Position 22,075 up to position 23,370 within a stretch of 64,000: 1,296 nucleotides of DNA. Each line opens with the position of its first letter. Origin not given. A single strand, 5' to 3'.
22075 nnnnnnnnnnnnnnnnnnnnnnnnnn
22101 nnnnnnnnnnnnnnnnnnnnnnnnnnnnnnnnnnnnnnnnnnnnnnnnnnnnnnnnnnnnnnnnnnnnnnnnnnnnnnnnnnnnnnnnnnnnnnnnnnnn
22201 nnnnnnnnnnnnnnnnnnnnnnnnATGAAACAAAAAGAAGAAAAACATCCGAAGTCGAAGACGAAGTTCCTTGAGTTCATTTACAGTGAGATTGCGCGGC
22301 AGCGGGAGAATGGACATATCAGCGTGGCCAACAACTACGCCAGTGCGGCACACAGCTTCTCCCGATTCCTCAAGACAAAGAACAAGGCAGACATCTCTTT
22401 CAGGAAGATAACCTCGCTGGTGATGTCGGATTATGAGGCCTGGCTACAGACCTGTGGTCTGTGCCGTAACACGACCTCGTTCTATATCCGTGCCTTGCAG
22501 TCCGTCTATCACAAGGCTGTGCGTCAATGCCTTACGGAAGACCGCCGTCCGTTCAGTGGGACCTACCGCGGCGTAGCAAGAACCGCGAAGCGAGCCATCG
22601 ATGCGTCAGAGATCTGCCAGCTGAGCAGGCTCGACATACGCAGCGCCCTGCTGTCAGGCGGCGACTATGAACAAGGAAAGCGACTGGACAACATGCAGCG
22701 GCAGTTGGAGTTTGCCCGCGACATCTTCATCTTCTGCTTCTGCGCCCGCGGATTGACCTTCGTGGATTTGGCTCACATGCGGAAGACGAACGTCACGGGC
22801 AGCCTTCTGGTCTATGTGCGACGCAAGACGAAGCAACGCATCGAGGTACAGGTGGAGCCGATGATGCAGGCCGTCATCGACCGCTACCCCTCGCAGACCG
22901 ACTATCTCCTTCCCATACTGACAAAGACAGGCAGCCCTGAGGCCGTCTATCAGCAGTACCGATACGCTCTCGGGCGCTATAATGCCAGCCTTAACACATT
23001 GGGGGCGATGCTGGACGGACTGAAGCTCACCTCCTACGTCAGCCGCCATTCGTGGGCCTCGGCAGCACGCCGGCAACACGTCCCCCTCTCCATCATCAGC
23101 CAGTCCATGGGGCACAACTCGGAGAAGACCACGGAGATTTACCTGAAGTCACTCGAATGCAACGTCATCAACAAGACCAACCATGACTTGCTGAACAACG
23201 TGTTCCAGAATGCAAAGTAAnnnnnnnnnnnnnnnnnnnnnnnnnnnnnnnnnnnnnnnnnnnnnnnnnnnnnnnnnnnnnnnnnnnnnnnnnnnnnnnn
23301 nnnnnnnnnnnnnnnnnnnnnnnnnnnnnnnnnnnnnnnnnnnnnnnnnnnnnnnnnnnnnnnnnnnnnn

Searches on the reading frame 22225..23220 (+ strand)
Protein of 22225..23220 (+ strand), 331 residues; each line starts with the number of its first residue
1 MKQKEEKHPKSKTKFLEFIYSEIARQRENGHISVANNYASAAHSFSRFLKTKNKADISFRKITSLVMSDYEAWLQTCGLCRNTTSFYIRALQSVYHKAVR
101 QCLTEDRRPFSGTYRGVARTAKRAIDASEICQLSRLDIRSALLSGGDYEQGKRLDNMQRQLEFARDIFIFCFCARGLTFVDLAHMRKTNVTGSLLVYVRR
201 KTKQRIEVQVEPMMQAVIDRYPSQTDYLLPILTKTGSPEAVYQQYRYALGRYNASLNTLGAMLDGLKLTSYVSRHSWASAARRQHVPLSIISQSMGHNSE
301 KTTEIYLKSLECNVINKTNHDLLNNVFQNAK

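Call 4: search_protein_families(library=pfam, proteins=[window:22225-23220:+])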
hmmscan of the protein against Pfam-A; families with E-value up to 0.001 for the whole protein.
window:22225-23220:+ (331 aa): 2 families
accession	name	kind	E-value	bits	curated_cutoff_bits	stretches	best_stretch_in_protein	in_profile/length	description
PF13102.12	Phage_int_SAM_5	-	1.2e-15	58.1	22.3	1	15-105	2-89/98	Phage integrase SAM-like domain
PF00589.27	Phage_integrase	-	2.3e-06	27.9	27.1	1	181-309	40-168/172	Phage integrase family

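Call 8: find_encoding_contigs(protein=window:22225-23220:+, flank=4000, max_places=10)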
Protein window:22225-23220:+ (331 aa): 4 contigs read that carry it; 2 places shown.
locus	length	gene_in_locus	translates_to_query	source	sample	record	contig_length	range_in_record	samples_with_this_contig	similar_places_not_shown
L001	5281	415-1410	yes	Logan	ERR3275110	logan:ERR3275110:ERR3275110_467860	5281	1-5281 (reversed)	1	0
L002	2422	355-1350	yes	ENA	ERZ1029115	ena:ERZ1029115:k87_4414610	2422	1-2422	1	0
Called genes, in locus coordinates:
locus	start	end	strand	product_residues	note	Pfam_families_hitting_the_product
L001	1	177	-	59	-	?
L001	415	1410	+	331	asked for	PF13102:Phage_int_SAM_5, PF00589:Phage_integrase (weak)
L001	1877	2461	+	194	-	-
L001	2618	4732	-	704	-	PF08800:BT4734-like_N, PF05272:VapE-like_dom, PF12990:DUF3874 (weak)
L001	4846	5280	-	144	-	?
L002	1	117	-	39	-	?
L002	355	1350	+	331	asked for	PF13102:Phage_int_SAM_5, PF00589:Phage_integrase (weak)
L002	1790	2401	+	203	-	-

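Call 9: search_protein_families(library=ncbifam, proteins=[window:22225-23220:+], max_evalue=0.01)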
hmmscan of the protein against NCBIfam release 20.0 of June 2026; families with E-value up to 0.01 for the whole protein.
window:22225-23220:+ (331 aa): 5 families
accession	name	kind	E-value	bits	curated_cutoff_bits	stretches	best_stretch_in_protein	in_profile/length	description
NF040815.2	recomb_XerA_Arch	equivalog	2.1e-10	40.6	220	1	35-308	17-253/263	site-specific tyrosine recombinase/integron integrase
TIGR02225.1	recomb_XerD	equivalog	7.5e-05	22.2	329.6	1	35-308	18-273/290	site-specific tyrosine recombinase XerD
TIGR02224.1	recomb_XerC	equivalog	0.00056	19.4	335.15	0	37-308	20-276/295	tyrosine recombinase XerC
NF001399.0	PRK00283.1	subfamily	0.00079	18.8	279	1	37-308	26-282/300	tyrosine recombinase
NF003462.0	PRK05084.1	equivalog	0.0036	16.1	267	1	266-309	301-344/360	tyrosine recombinase XerS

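Call 12: find_related_loci(query=window:22225-23220:+, collection=metagenome_contigs, flank=3000)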
Query window:22225-23220:+ (331 aa) in metagenome_contigs; peptide patterns used: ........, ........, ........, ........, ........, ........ (x = any residue, [..] = any of these).
174 stretches matched a pattern; 139 encode a relative of the query (tblastn E <= 1e-3); the best 80 are kept; 80 distinct loci.
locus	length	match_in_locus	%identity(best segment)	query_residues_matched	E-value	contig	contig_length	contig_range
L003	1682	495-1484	86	1-331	0e+0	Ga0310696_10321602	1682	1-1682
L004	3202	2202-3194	82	1-331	0e+0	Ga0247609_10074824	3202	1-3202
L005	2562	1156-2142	84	1-328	0e+0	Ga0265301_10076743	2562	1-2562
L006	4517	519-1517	83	1-331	0e+0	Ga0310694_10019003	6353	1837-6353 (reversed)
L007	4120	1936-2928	83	1-331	0e+0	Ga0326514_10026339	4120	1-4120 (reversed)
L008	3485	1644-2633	80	1-330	0e+0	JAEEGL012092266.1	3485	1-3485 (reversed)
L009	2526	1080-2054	81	7-331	0e+0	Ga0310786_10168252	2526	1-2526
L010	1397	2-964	82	7-327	0e+0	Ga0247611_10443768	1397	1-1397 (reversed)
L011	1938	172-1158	79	1-330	0e+0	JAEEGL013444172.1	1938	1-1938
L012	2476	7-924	84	26-331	0e+0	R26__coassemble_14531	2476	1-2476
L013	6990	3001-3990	78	1-329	5e-175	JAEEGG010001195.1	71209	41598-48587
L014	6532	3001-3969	78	1-327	2e-175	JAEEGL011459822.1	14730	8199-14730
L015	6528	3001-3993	78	1-331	6e-174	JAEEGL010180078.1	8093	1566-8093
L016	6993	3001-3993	78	1-331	1e-173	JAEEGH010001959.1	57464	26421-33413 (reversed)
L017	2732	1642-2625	65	1-328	2e-152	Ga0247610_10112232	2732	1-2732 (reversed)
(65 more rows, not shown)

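Call 22: find_homologous_proteins(query=window:22225-23220:+)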
Query window:22225-23220:+ (331 aa): 866 proteins with E <= 0.001 among 2466 candidates; the best 120 are listed.
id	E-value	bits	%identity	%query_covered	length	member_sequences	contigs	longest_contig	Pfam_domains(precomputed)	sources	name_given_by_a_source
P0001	1.1e-216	736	99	100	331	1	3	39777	PF13102.13,PF00589.28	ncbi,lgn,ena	-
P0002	1.7e-215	732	99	100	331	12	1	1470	PF13102.13,PF00589.28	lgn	-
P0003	2.9e-210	715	97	100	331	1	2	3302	PF13102.13,PF00589.28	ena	-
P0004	1.8e-184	630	85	100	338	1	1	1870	PF13102.13,PF00589.28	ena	-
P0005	5.9e-184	628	86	99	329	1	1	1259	PF13102.13,PF00589.28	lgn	-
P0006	4.5e-183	625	86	100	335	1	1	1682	PF13102.13,PF00589.28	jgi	-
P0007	2.1e-182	623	86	100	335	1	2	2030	PF13102.13,PF00589.28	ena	-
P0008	5.6e-182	622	85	100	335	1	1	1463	PF13102.13,PF00589.28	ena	-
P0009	1.0e-181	621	84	100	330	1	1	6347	PF13102.13,PF00589.28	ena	-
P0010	1.5e-181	620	84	100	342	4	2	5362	PF13102.13,PF00589.28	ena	-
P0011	5.3e-181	619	84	100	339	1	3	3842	PF13102.13,PF00589.28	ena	-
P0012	6.4e-181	618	83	100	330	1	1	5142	PF13102.13,PF00589.28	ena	-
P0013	1.5e-180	617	85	98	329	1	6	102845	PF13102.13,PF00589.28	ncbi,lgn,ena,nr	ncbi:MAG: site-specific integrase [Bacteroidaceae bacterium]|nr:site-specific integrase [Bacteroidac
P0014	4.3e-180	616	85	98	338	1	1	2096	PF13102.13,PF00589.28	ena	-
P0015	1.5e-179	614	81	100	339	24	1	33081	PF13102.13,PF00589.28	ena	-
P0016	2.9e-179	613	84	99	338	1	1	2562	PF13102.13,PF00589.28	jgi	-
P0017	4.5e-179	612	84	99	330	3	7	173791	PF13102.13,PF00589.28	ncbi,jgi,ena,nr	ncbi:MAG: site-specific integrase [Bacteroidaceae bacterium]|nr:site-specific integrase [Bacteroidac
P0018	9.4e-179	611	82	100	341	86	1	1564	PF13102.13,PF00589.28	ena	-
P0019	2.6e-177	607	82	100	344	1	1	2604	PF13102.13,PF00589.28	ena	-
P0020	3.2e-177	606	82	100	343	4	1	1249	PF13102.13,PF00589.28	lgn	-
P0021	8.3e-177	605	82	100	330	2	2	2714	PF13102.13,PF00589.28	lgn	-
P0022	1.0e-176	605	81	100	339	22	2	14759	PF13102.13,PF00589.28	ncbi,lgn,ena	-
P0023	3.0e-176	603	81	99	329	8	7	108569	PF13102.13,PF00589.28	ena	-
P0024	6.6e-176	602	82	99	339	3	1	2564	PF13102.13,PF00589.28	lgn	-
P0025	9.6e-176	601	81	100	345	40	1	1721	PF13102.13,PF00589.28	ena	-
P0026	1.7e-175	601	82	98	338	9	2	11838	PF13102.13,PF00589.28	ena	-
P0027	2.1e-174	597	80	100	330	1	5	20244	PF13102.13,PF00589.28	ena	-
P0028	3.3e-174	596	82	99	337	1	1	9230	PF13102.13,PF00589.28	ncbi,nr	ncbi:MAG: site-specific integrase [Bacteroidaceae bacterium]|nr:site-specific integrase [Bacteroidac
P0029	8.4e-174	595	81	99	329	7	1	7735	PF13102.13,PF00589.28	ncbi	-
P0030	8.5e-174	595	81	99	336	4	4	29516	PF13102.13,PF00589.28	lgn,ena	-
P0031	1.5e-173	594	81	100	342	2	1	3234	PF13102.13,PF00589.28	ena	-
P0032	3.5e-173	593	81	99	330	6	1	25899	PF13102.13,PF00589.28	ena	-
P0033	3.8e-173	593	80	99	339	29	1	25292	PF13102.13,PF00589.28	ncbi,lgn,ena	-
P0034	1.7e-172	591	80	99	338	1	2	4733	PF13102.13,PF00589.28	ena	-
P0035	2.2e-172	590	79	100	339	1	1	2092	PF13102.13,PF00589.28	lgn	-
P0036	3.1e-171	587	79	100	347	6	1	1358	PF13102.13,PF00589.28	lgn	-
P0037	1.6e-169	581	79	99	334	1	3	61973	PF13102.13,PF00589.28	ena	-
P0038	9.1e-169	578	78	100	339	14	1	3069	PF13102.13,PF00589.28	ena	-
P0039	1.6e-167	574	79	99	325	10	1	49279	PF13102.13,PF00589.28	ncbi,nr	ncbi:MAG: site-specific integrase [Bacteroidaceae bacterium]|nr:site-specific integrase [Bacteroidac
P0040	1.8e-167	574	79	100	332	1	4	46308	PF13102.13,PF00589.28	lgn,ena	-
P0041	5.5e-167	573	79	99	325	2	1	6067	PF13102.13,PF00589.28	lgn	-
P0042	6.2e-166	569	81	96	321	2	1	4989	PF13102.13,PF00589.28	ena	-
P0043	1.4e-165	568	78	100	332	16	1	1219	PF13102.13,PF00589.28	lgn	-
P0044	4.2e-163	560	78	99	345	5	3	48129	PF13102.13,PF00589.28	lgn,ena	-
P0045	4.5e-163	560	78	99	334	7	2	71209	PF13102.13,PF00589.28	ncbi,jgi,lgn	jgi:integrase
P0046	1.2e-162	558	77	99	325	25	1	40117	PF13102.13,PF00589.28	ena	-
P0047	2.3e-162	557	74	100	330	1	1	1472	PF13102.13,PF00589.28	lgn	-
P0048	1.3e-161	555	76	99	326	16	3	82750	PF13102.13,PF00589.28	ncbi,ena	-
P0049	4.5e-159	547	76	99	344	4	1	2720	PF13102.13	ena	-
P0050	5.9e-157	540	73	99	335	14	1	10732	PF13102.13,PF00589.28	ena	-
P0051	2.7e-156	538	72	99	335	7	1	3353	PF13102.13,PF00589.28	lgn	-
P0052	4.2e-156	537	72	100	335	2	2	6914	PF13102.13,PF00589.28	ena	-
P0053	2.2e-155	535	73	99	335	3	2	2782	PF13102.13,PF00589.28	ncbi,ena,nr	ncbi:MAG: site-specific integrase [Aeriscardovia sp.]|nr:site-specific integrase [Aeriscardovia sp.]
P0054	3.0e-155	534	72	99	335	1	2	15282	PF13102.13,PF00589.28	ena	-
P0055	1.2e-154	532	71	99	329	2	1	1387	PF13102.13,PF00589.28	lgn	-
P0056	2.7e-154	531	71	100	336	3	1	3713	PF13102.13,PF00589.28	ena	-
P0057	5.5e-154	530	71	100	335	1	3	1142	PF13102.13,PF00589.28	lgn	-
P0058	4.9e-153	527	72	99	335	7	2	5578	PF13102.13,PF00589.28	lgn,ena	-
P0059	1.1e-152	526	74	98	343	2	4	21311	PF13102.13,PF00589.28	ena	-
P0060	1.3e-152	525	71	99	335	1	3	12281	PF13102.13,PF00589.28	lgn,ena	-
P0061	3.2e-152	524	71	100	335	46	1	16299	PF13102.13,PF00589.28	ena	-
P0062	1.9e-151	522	73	95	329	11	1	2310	PF13102.13,PF00589.28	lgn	-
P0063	3.4e-150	518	73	98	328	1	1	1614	PF13102.13,PF00589.28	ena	-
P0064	3.7e-149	514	74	95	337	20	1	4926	PF13102.13,PF00589.28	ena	-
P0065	2.5e-148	511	70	100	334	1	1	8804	PF13102.13,PF00589.28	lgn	-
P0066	7.1e-148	510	70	98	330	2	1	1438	PF13102.13,PF00589.28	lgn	-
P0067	1.1e-147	509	71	98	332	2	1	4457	PF13102.13,PF00589.28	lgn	-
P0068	4.7e-147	507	70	99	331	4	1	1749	PF13102.13,PF00589.28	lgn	-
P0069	4.5e-146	504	72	95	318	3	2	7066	PF13102.13,PF00589.28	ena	-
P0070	3.2e-145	501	69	100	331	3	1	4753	PF13102.13,PF00589.28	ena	-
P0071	8.2e-145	500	71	95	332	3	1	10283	PF13102.13,PF00589.28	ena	-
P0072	3.2e-143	495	70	98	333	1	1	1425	PF13102.13,PF00589.28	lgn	-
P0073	2.0e-142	492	69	99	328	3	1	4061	PF13102.13,PF00589.28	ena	-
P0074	2.1e-142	492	69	99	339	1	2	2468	PF13102.13,PF00589.28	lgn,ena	-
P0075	2.6e-142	492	67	99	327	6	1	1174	PF13102.13,PF00589.28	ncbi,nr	ncbi:MAG: site-specific integrase [Prevotellaceae bacterium]|nr:site-specific integrase [Prevotellac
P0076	3.2e-142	491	68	99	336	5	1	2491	PF13102.13,PF00589.28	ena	-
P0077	5.2e-142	491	70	98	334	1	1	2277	PF13102.13,PF00589.28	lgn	-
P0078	5.8e-142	490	68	99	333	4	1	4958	PF13102.13,PF00589.28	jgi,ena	-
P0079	1.5e-141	489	71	95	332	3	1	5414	PF13102.13,PF00589.28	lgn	-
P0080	6.0e-141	487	70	95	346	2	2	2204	PF13102.13,PF00589.28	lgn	-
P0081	1.9e-135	469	65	99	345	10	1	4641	PF13102.13,PF00589.28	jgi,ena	-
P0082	8.9e-135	467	64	98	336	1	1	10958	PF13102.13,PF00589.28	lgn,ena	-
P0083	9.2e-135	467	64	99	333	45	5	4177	PF13102.13,PF00589.28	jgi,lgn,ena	jgi:integrase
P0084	6.1e-133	461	64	99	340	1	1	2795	PF13102.13,PF00589.28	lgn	-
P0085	9.7e-133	460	75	82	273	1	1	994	PF13102.13,PF00589.28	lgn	-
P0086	2.8e-132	459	64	99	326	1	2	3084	PF13102.13,PF00589.28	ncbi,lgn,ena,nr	ncbi:MAG: site-specific integrase [Bacteroidales bacterium]|nr:site-specific integrase [Bacteroidale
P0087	5.9e-132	458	64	95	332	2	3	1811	PF13102.13,PF00589.28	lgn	-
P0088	1.6e-130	453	75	82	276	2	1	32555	PF13102.13,PF00589.28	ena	-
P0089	4.0e-130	452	64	96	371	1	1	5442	PF13102.13,PF00589.28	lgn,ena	-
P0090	1.6e-129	450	63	96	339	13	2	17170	PF13102.13,PF00589.28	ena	-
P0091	8.6e-129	447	68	90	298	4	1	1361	PF13102.13,PF00589.28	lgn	-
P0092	5.9e-128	444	62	100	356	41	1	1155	PF13102.13,PF00589.28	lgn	-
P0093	6.5e-128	444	63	96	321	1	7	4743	PF13102.13,PF00589.28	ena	-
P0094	7.1e-128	444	63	95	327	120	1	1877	PF13102.13,PF00589.28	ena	-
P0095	9.0e-126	437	61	99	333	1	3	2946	PF13102.13,PF00589.28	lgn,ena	-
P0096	1.2e-122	427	58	98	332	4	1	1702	PF13102.13,PF00589.28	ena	-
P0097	2.9e-122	426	58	100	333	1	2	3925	PF13102.13,PF00589.28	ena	-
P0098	6.7e-121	421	63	90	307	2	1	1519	PF13102.13,PF00589.28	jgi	-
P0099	1.8e-120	420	59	100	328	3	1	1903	PF13102.13,PF00589.28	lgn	-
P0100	2.7e-120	419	58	98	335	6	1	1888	PF13102.13,PF00589.28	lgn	-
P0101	4.7e-119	415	56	100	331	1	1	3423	PF13102.13,PF00589.28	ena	-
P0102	1.9e-118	413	56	99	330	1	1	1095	PF13102.13,PF00589.28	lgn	-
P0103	9.3e-117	408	58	96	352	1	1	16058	PF13102.13,PF00589.28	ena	-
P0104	1.5e-105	371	54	99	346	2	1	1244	PF13102.13,PF00589.28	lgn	-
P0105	1.4e-104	368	50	95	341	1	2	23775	PF13102.13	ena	-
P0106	4.2e-101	356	50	100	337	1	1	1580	PF13102.13,PF00589.28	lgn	-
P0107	1.0e-100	355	53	96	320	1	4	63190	PF13102.13,PF00589.28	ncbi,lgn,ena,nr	ncbi:MAG: site-specific integrase [Bacteroidaceae bacterium]|nr:site-specific integrase [Bacteroidac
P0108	2.7e-100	354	82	61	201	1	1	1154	PF13102.13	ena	-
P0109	2.3e-98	347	48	99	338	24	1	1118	PF13102.13,PF00589.28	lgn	-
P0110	1.1e-97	345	49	100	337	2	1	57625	PF13102.13,PF00589.28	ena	-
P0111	1.5e-94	335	84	54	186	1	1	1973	PF00589.28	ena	-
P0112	3.0e-94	334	50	99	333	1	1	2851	PF13102.13,PF00589.28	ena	-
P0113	3.6e-94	334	50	98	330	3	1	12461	PF13102.13,PF00589.28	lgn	-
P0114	6.9e-94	333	47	100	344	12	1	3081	PF13102.13,PF00589.28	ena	-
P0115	1.3e-93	332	48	99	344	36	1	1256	PF13102.13,PF00589.28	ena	-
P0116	3.1e-93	330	49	96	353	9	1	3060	PF13102.13,PF00589.28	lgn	-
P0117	4.3e-92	327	51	93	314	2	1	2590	PF13102.13,PF00589.28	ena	-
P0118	4.5e-92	327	47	99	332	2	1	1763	PF13102.13,PF00589.28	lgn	-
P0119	6.6e-92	326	48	96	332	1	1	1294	PF13102.13,PF00589.28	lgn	-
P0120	1.6e-91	325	52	90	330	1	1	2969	PF13102.13,PF00589.28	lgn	-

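Call 23: find_encoding_contigs(protein=P0001, flank=2500, max_places=10)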
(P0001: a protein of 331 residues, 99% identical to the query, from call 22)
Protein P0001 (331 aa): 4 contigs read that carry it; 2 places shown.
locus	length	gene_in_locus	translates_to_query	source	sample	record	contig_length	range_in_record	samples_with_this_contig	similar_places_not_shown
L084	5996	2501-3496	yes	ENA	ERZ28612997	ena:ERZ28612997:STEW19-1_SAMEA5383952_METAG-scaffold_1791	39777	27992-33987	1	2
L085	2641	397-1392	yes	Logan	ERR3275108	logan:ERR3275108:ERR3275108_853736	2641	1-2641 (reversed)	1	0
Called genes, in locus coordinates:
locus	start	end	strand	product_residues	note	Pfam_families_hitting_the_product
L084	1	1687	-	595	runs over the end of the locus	PF00654:Voltage_CLC, PF00571:CBS (faint)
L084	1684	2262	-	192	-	PF01300:Sua5_yciO_yrdC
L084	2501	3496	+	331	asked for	PF13102:Phage_int_SAM_5, PF00589:Phage_integrase (weak)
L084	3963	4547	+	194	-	-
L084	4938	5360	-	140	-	PF01510:Amidase_2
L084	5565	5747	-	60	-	-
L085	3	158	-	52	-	?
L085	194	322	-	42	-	-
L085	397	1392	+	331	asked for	PF13102:Phage_int_SAM_5, PF00589:Phage_integrase (weak)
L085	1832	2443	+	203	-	-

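Call 24: find_encoding_contigs(protein=P0003, flank=2500, max_places=10)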
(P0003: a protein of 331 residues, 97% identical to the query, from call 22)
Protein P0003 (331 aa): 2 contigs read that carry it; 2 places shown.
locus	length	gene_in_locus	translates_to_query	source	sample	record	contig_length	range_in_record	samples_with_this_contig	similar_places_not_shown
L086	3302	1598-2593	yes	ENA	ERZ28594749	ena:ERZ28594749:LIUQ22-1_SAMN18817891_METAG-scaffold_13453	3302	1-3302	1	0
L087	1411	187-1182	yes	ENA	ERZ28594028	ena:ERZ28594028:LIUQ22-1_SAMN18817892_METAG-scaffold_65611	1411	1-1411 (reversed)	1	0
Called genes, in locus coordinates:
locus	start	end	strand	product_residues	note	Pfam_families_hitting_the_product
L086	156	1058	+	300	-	PF03009:GDPD, PF16387:DUF4996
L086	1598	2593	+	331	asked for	PF13102:Phage_int_SAM_5, PF00589:Phage_integrase (weak)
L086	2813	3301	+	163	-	?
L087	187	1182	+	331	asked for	PF13102:Phage_int_SAM_5, PF00589:Phage_integrase (weak)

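Call 25: find_encoding_contigs(protein=P0002, flank=2500, max_places=10)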
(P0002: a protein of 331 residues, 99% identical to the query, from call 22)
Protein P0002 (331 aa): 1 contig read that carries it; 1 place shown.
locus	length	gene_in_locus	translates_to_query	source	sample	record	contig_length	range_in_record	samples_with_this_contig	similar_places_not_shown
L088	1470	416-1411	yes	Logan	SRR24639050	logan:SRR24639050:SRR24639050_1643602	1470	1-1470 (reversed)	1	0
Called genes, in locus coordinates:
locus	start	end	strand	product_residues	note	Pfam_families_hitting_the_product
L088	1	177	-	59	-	?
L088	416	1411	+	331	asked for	PF13102:Phage_int_SAM_5, PF00589:Phage_integrase (weak)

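Call 50: search_solved_structures(query=window:22225-23220:+, max_evalue=0.01, show_alignments=1)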
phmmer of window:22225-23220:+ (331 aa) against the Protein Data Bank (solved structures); distinct sequences matched with E-value up to 0.01: 0.

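Call 51: find_related_loci(query=A2, collection=genome_contigs, flank=3000)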
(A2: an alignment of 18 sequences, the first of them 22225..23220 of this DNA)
Query A2 (331 aa) in genome_contigs; peptide patterns used: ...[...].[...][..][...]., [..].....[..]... (x = any residue, [..] = any of these).
600 stretches matched a pattern (row limit reached: there are more); 564 encode a relative of the query (tblastn E <= 1e-3); the best 80 are kept; 80 distinct loci.
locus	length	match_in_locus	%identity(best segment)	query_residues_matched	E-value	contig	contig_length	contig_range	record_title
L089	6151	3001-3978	85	5-330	0e+0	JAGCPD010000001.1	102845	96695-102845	MAG: Bacteroidaceae bacterium isolate RGIG9995 Yak_Reticulum-4__c4, whole genome shotgun sequence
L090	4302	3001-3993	81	1-331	0e+0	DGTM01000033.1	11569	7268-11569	MAG TPA_asm: Prevotellaceae bacterium UBA4336 UBA4336_contig_6496, whole genome shotgun sequence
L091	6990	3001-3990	82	1-328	0e+0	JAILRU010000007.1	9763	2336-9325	MAG: Bacteroidaceae bacterium isolate RUI392 k141_5549774_flag=0_multi=24.9501_len=9763, whole genome shotgun sequence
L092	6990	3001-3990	78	1-329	6e-175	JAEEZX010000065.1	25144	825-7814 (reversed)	MAG: Bacteroidaceae bacterium isolate Tb.RUG.95 k141_10914523_flag=1_multi=63.8085_len=25144, whole genome shotgun seque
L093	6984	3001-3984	83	1-328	0e+0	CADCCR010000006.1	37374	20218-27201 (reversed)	MAG: uncultured Bacteroidales bacterium isolate RUG14526 genome assembly, contig: RUG14526_asm_6, whole genome shotgun s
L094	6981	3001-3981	68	1-328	2e-151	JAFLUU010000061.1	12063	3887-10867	MAG: Prevotellaceae bacterium isolate HAN087 Seq61, whole genome shotgun sequence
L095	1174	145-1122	68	1-328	3e-166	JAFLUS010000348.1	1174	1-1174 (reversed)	MAG: Prevotellaceae bacterium isolate HAN085 Seq348, whole genome shotgun sequence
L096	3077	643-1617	64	3-329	2e-148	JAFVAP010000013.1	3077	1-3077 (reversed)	MAG: Bacteroidales bacterium isolate RGIG4996 Roe_deer_Rumen-5__c48012, whole genome shotgun sequence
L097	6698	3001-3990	48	1-330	1e-100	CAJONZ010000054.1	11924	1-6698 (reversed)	uncultured Bacteroidaceae bacterium isolate Rumen_Coassembly_mag_137 genome assembly, contig: k87_11601824, whole genome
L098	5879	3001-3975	46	1-327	1e-96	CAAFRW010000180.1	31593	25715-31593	MAG TPA_asm: Bacteroidaceae bacterium, isolate HGM04785, WGS project CAAFRW010000000 data, contig: SRS294937_16_k89_5393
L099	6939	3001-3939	47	16-329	8e-95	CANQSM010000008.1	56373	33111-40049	MAG: uncultured Phocaeicola sp. isolate Lapin-021__bin16 genome assembly, contig: Lapin-021__NODE_680_length_56373_cov_6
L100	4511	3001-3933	49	16-327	5e-94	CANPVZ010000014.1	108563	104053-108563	MAG: uncultured Phocaeicola sp. isolate Lapin-001__bin39 genome assembly, contig: Lapin-001__NODE_248_length_108563_cov_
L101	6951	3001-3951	47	15-329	6e-86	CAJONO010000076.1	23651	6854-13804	uncultured Prevotella sp. isolate Rumen_Coassembly_mag_1117 genome assembly, contig: k87_8701058, whole genome shotgun s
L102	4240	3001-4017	42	1-329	9e-84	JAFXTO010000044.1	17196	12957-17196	MAG: Bacteroidaceae bacterium isolate RGIG6733 Sheep_Rumen-2__c269934, whole genome shotgun sequence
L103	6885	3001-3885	44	15-326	1e-74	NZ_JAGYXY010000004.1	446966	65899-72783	Alistipes montrealensis strain kh20 scaffold4_length_446966, whole genome shotgun sequence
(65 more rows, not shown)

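Call 54: list_cluster_members(proteins=[window:22225-23220:+, window:44469-46058:-, window:27384-28628:+])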
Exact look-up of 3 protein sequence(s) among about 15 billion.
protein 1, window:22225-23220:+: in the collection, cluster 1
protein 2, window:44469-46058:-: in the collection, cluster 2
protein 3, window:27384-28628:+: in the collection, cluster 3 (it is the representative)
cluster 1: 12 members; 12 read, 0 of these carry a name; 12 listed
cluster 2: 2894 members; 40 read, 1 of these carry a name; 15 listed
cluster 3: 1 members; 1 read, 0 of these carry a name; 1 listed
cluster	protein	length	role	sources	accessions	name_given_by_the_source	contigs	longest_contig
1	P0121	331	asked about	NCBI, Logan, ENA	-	-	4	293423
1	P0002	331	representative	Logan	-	-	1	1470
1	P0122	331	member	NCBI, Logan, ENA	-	-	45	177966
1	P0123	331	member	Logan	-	-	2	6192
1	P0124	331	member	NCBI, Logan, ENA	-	-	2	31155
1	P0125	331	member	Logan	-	-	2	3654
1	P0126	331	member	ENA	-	-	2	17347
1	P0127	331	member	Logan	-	-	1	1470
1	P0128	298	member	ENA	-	-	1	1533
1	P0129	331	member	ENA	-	-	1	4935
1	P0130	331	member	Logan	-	-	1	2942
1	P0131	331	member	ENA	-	-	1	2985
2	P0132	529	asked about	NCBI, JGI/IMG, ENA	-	-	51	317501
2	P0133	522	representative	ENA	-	-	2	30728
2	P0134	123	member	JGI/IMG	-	peptide chain release factor 3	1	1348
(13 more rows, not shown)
